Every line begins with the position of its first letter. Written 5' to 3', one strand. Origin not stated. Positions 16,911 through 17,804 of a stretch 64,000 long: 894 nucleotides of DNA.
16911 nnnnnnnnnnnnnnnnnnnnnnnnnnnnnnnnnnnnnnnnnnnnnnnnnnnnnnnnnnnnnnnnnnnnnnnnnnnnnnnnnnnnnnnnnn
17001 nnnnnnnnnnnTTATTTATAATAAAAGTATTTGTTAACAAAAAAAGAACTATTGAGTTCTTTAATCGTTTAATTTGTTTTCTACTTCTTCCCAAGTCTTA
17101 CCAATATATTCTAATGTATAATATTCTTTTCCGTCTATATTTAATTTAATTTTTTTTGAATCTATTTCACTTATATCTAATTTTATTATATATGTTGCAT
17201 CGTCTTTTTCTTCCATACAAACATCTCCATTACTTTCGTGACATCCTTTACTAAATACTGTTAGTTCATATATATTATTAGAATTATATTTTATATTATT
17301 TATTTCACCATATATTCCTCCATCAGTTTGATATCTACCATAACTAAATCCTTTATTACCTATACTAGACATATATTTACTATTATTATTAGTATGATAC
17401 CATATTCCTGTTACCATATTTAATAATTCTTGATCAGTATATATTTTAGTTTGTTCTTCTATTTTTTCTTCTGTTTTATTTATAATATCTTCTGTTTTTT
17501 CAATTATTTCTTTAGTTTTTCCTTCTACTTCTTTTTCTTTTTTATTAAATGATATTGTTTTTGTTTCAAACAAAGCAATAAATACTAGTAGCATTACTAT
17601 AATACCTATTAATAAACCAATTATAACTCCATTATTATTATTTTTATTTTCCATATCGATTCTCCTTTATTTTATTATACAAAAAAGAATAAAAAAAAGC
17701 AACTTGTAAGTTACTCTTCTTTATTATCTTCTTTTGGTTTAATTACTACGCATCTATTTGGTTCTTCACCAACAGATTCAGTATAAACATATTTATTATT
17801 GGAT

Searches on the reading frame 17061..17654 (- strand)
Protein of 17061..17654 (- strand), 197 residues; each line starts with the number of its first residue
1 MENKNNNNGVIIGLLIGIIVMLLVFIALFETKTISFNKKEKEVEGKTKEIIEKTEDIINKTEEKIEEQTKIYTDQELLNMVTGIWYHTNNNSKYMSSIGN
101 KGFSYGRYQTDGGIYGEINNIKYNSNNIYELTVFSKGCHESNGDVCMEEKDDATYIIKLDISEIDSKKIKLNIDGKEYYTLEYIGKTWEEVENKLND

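Call 3: search_protein_families(library=pfam, proteins=[window:17061-17654:-], max_evalue=0.1)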
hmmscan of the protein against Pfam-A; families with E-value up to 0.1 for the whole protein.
window:17061-17654:- (197 aa): 6 families
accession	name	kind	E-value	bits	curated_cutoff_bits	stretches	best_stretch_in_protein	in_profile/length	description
PF10864.13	DUF2663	-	0.0063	17.3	25.2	1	16-71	61-112/127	Protein of unknown function (DUF2663)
PF01733.24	Nucleoside_tran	-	0.0076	16.1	29.8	1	7-75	59-126/309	Nucleoside transporter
PF00558.24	Vpu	-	0.022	15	24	1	14-68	8-64/81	Vpu protein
PF12670.12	DUF3792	-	0.046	14.3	31.3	1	3-29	58-84/115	Protein of unknown function (DUF3792)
PF16339.10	DUF4969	-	0.047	14.5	31.4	1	18-66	7-55/79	Domain of unknown function (DUF4969)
PF15186.11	TEX13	-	0.051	13.7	27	1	167-196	19-47/150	Testis-expressed sequence 13 protein family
